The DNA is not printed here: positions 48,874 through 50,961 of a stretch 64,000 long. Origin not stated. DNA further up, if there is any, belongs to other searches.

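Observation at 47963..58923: Type I R-M operon extended by a translationally coupled ABC-ATPase + HNH pair: candidate guard or backup system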

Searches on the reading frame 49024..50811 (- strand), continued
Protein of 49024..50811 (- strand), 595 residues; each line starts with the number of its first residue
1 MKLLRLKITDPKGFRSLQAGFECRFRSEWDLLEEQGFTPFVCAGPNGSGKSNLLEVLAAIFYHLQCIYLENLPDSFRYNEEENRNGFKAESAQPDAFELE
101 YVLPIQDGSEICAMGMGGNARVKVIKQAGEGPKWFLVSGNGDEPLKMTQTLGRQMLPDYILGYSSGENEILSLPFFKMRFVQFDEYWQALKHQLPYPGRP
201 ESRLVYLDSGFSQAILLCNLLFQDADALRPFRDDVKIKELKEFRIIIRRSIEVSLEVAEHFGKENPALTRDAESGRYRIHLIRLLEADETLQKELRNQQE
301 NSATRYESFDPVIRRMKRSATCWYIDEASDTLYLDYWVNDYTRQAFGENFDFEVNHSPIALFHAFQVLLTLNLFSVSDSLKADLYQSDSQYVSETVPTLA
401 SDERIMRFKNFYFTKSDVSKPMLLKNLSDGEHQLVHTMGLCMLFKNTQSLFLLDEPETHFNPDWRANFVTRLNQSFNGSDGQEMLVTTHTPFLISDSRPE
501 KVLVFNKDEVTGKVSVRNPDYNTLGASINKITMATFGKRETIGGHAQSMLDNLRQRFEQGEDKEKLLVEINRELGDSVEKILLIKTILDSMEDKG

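Call 59: find_encoding_contigs(protein=P0504, flank=9000, max_places=1)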
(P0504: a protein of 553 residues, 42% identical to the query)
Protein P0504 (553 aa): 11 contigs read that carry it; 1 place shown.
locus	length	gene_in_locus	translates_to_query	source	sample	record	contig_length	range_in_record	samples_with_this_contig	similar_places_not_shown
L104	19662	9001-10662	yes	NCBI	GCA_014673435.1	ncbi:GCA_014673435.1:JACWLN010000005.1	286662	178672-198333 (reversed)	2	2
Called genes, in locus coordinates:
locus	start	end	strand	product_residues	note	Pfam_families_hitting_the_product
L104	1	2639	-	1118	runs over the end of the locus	PF13482:RNase_H_2, PF13604:AAA_30, PF01443:Viral_helicase1 (faint), PF13086:AAA_11 (weak), PF13087:AAA_12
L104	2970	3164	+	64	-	PF01381:HTH_3, PF13443:HTH_26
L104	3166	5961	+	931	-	PF04313:HSDR_N (weak), PF00270:DEAD, PF04851:ResIII, PF18766:SWI2_SNF2, PF00271:Helicase_C (faint), PF08463:EcoEI_R_C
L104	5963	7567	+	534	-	PF12161:HsdM_N, PF02384:N6_Mtase, PF01170:UPF0020, PF07669:Eco57I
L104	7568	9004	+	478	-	PF01420:Methylase_S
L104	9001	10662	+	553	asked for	PF13304:AAA_21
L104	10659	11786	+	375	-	-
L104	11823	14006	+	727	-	PF05496:RuvB_N (faint), PF00004:AAA (faint), PF07728:AAA_5, PF28529:McrB_lid (weak)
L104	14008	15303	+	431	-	PF10117:McrBC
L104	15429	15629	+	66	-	-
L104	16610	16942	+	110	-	PF00436:SSB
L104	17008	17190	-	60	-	-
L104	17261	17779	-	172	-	PF00210:Ferritin, PF02915:Rubrerythrin (weak)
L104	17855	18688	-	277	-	PF01569:PAP2, PF14378:PAP2_3 (faint)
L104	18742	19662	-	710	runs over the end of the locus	PF09371:Tex_N, PF22706:Tex_central_region, PF16921:Tex_YqgF, PF14639:YqgF (weak), PF14635:HHH_7 (weak), PF12836:HHH_3, PF17674:HHH_9, PF00575:S1, +1 more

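Call 60: find_encoding_contigs(protein=P0397, flank=9000, max_places=1)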
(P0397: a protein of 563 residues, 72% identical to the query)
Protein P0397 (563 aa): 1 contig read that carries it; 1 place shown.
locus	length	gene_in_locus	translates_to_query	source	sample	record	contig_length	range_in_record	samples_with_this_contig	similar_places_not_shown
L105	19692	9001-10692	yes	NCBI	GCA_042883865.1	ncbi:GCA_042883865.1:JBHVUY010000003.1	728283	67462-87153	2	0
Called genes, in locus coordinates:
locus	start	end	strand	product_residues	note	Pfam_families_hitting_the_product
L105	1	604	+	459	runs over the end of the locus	PF00089:Trypsin, PF13365:Trypsin_2, PF13180:PDZ_2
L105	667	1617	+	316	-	PF05448:AXE1, PF02129:Peptidase_S15 (faint), PF00561:Abhydrolase_1 (weak), PF12146:Hydrolase_4 (faint), PF00326:Peptidase_S9, PF07859:Abhydrolase_3, PF08840:BAAT_C (weak)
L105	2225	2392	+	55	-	PF14116:YyzF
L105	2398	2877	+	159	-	PF02590:SPOUT_MTase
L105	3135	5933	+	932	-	PF04313:HSDR_N (weak), PF00270:DEAD, PF04851:ResIII, PF18766:SWI2_SNF2, PF00271:Helicase_C (faint), PF08463:EcoEI_R_C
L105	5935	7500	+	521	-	PF12161:HsdM_N, PF02384:N6_Mtase, PF01170:UPF0020, PF20473:MmeI_Mtase (faint), PF07669:Eco57I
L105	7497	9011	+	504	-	PF01420:Methylase_S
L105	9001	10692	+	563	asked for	PF13175:AAA_15, PF02463:SMC_N (faint), PF13304:AAA_21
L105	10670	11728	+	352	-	-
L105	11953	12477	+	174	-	PF09346:SMI1_KNR4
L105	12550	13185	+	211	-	PF23598:LRR_14 (weak)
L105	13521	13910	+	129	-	-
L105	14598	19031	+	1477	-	PF18998:Flg_new_2 (faint), PF16640:Big_3_5 (weak), PF09479:Flg_new, PF07581:Glug (faint), PF09479:Flg_new, PF12733:Cadherin-like, PF00395:SLH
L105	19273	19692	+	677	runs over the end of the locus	PF00512:HisKA, PF02518:HATPase_c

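Call 61: find_encoding_contigs(protein=P0404, flank=9000, max_places=1)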
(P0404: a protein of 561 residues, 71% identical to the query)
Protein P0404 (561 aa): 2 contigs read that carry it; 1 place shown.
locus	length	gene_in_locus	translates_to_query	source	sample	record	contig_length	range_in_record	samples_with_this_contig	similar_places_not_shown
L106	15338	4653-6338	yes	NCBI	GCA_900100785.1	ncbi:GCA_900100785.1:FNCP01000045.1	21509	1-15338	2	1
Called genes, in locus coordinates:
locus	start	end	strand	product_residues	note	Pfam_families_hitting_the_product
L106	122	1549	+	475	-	PF08463:EcoEI_R_C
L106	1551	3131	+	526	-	PF12161:HsdM_N, PF02384:N6_Mtase, PF01170:UPF0020, PF07669:Eco57I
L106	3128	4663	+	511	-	PF01420:Methylase_S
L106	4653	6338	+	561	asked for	PF13175:AAA_15, PF02463:SMC_N (faint), PF13304:AAA_21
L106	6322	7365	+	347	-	-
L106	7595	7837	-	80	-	PF13443:HTH_26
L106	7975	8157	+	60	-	-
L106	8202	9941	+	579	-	PF14338:Mrr_N, PF28530:DUF8426, PF20720:nSTAND3 (weak), PF07728:AAA_5, PF28529:McrB_lid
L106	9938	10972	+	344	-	PF10117:McrBC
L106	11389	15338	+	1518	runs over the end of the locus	PF00580:UvrD-helicase (weak), PF13086:AAA_11, PF13191:AAA_16 (weak), PF13245:AAA_19 (weak), PF13604:AAA_30, PF13086:AAA_11 (weak), PF13087:AAA_12, PF18741:MTES_1575, +4 more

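Call 62: find_encoding_contigs(protein=P0395, flank=9000, max_places=1)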
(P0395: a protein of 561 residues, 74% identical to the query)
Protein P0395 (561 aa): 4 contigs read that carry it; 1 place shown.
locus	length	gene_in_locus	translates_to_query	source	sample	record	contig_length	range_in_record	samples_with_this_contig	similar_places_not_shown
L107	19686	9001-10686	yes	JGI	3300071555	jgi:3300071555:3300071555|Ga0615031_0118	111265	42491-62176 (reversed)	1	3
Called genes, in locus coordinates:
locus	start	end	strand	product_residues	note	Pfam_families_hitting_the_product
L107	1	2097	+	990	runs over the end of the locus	PF13091:PLDc_2, PF00270:DEAD, PF04851:ResIII, PF18766:SWI2_SNF2 (weak), PF00271:Helicase_C, PF26350:DUF8090, PF11907:DUF3427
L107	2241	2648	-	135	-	PF00293:NUDIX, PF14815:NUDIX_4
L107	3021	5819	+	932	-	PF00271:Helicase_C (faint), PF04313:HSDR_N (weak), PF00270:DEAD, PF04851:ResIII, PF18766:SWI2_SNF2, PF08463:EcoEI_R_C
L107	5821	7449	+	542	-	PF12161:HsdM_N, PF02384:N6_Mtase, PF01170:UPF0020, PF07669:Eco57I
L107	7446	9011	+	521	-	PF01420:Methylase_S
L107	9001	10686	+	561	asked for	PF13175:AAA_15, PF02463:SMC_N (weak), PF13304:AAA_21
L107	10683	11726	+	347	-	-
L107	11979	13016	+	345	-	PF28530:DUF8426, PF04471:Mrr_cat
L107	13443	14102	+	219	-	PF00702:Hydrolase (weak), PF06888:Put_Phosphatase (weak), PF12710:HAD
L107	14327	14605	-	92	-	PF13560:HTH_31, PF13443:HTH_26, PF01381:HTH_3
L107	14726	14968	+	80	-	PF13560:HTH_31 (weak), PF12844:HTH_19, PF01381:HTH_3, PF13443:HTH_26 (weak)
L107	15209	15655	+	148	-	PF00359:PTS_EIIA_2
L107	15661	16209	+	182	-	-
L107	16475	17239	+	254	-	PF13354:Beta-lactamase2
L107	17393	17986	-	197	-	PF00440:TetR_N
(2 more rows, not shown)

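Call 63: find_encoding_contigs(protein=P0469, flank=9000, max_places=1)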
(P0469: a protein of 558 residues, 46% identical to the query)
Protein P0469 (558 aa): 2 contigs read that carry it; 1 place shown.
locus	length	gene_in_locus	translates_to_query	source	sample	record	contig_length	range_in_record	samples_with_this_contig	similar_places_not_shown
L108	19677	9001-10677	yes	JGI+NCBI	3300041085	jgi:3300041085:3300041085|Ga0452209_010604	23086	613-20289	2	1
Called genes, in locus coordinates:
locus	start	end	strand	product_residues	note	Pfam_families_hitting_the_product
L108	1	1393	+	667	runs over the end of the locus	PF07581:Glug (weak)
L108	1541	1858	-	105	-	-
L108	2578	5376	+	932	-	PF04313:HSDR_N (weak), PF00270:DEAD, PF04851:ResIII, PF18766:SWI2_SNF2, PF08463:EcoEI_R_C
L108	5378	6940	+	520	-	PF12161:HsdM_N, PF02384:N6_Mtase, PF01170:UPF0020, PF07669:Eco57I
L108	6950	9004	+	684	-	PF01420:Methylase_S, PF12862:ANAPC5 (faint), PF13181:TPR_8 (faint), PF00515:TPR_1 (faint), PF07719:TPR_2 (faint), PF13424:TPR_12 (weak), PF17874:TPR_MalT (weak), PF13424:TPR_12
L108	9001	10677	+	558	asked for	PF13175:AAA_15, PF02463:SMC_N (faint), PF13304:AAA_21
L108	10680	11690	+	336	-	-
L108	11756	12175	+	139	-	PF10539:Dev_Cell_Death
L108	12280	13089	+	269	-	-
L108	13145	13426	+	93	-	-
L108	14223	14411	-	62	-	-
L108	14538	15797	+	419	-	PF00155:Aminotran_1_2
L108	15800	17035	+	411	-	-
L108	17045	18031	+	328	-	-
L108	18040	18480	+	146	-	PF05014:Nuc_deoxyrib_tr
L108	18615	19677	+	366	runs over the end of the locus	PF13458:Peripla_BP_6, PF13433:Peripla_BP_5, PF01094:ANF_receptor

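Call 76: predict_structure(alignment_id=A4)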
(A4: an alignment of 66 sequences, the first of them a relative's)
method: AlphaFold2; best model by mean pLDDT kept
length: 595 residues; sequences in the alignment: 66
mean_pLDDT: 85.1   pTM: 0.85
mean pLDDT of the five models: 85.1, 85.0, 85.1, 83.7, 82.8
residues with pLDDT >= 90: 265; 70-90: 258; 50-70: 67; < 50: 5
segments of 3 or more residues with pLDDT < 50: none
pLDDT, mean of each block of 10 residues (from residue 1): 95 84 92 86 93 93 89 84 80 83 84 79 92 83 83 91 75 87 89 69 84 91 71 87 96 92 91 92 78 70 58 92 95 96 92 80 91 82 70 59 88 94 93 90 90 93 90 79 92 94 95 94 89 78 64 88 88 75 83 57
secondary structure, 60 per line:
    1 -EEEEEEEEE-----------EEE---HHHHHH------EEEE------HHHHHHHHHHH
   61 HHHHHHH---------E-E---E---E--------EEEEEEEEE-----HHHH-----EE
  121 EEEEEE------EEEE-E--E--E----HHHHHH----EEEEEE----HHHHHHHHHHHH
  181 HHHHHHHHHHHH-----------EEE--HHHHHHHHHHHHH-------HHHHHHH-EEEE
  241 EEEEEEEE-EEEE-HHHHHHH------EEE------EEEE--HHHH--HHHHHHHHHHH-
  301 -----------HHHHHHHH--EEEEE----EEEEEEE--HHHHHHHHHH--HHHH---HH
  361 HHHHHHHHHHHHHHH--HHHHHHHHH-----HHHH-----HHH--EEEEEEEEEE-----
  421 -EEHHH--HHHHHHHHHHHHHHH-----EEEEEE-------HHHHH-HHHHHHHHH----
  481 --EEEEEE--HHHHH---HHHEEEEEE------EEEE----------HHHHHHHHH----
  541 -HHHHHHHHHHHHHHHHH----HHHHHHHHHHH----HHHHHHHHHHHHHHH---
elements in order: E2-10 E22-24 H28-33 E40-43 H50-67 E96-104 H110-113 E119-126 E133-136 H149-154 E159-164 H169-192 E204-206 H209-221 H229-235 E237-248 E250-253 H255-261 E268-270 E277-280 H283-286 H289-299 H312-319 E322-326 E331-337 H340-349 H352-355 H359-375 H378-386 H392-395 E406-415 H429-443 E449-454 H462-466 H468-476 E483-488 H491-495 E502-507 E514-517 H528-536 H542-558 H563-573 H578-592

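Call 78: fold_search(model_id=the predicted structure, library=pdb)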
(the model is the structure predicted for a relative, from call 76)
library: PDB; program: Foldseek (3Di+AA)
matches with E <= 10: 1255; with E <= 0.001: 166
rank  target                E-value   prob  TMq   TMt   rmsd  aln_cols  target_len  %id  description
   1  9n69_B                4.1e-13  1.00  0.38  0.44  16.7       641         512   14  Structure of the retron IA complex with HNH nuclease in the "down" orientation (released 2025-04-23)
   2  9n6b_B                6.0e-13  1.00  0.38  0.44  16.4       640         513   14  Structure of the retron IA complex with HNH nuclease in the "up" orientation (released 2025-04-23)
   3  8eea_C                8.0e-12  1.00  0.39  0.49  13.7       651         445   13  Structure of E.coli Septu (PtuAB) complex (released 2023-12-27)
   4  9n69_A                1.0e-11  1.00  0.41  0.45  14.7       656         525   13  Structure of the retron IA complex with HNH nuclease in the "down" orientation (released 2025-04-23)
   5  8eea_D                1.2e-11  1.00  0.41  0.52  13.8       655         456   13  Structure of E.coli Septu (PtuAB) complex (released 2023-12-27)
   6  9n6b_A                1.8e-11  1.00  0.40  0.45  14.8       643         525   14  Structure of the retron IA complex with HNH nuclease in the "up" orientation (released 2025-04-23)
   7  9kjy_E                2.0e-11  1.00  0.38  0.43  14.8       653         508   13  Cryo-EM structure of the Retron-Eco7 complex (state 2) (released 2025-11-12)
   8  8ee4_D                2.1e-11  1.00  0.33  0.48  16.1       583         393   12  Structure of PtuA (released 2024-01-03)
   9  9kk2_E                2.3e-11  1.00  0.38  0.44  16.5       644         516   14  Cryo-EM structure of the Retron-Eco7 complex (state 5) (released 2025-11-12)
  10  9kjz_B                4.2e-11  1.00  0.37  0.41  15.8       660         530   13  Cryo-EM structure of the Retron-Eco7 complex (state 3) (released 2025-11-12)
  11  9kjx_D                4.7e-11  1.00  0.38  0.41  17.9       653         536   13  Cryo-EM structure of the Retron-Eco7 complex (state 1) (released 2025-11-12)
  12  9kjx_E                5.9e-11  1.00  0.37  0.42  16.7       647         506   14  Cryo-EM structure of the Retron-Eco7 complex (state 1) (released 2025-11-12)
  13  9kjy_D                1.2e-10  1.00  0.34  0.37  19.2       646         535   13  Cryo-EM structure of the Retron-Eco7 complex (state 2) (released 2025-11-12)
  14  9kjx_B                1.3e-10  1.00  0.37  0.41  16.3       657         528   13  Cryo-EM structure of the Retron-Eco7 complex (state 1) (released 2025-11-12)
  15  9kjz_C                1.4e-10  1.00  0.34  0.37  18.8       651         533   12  Cryo-EM structure of the Retron-Eco7 complex (state 3) (released 2025-11-12)
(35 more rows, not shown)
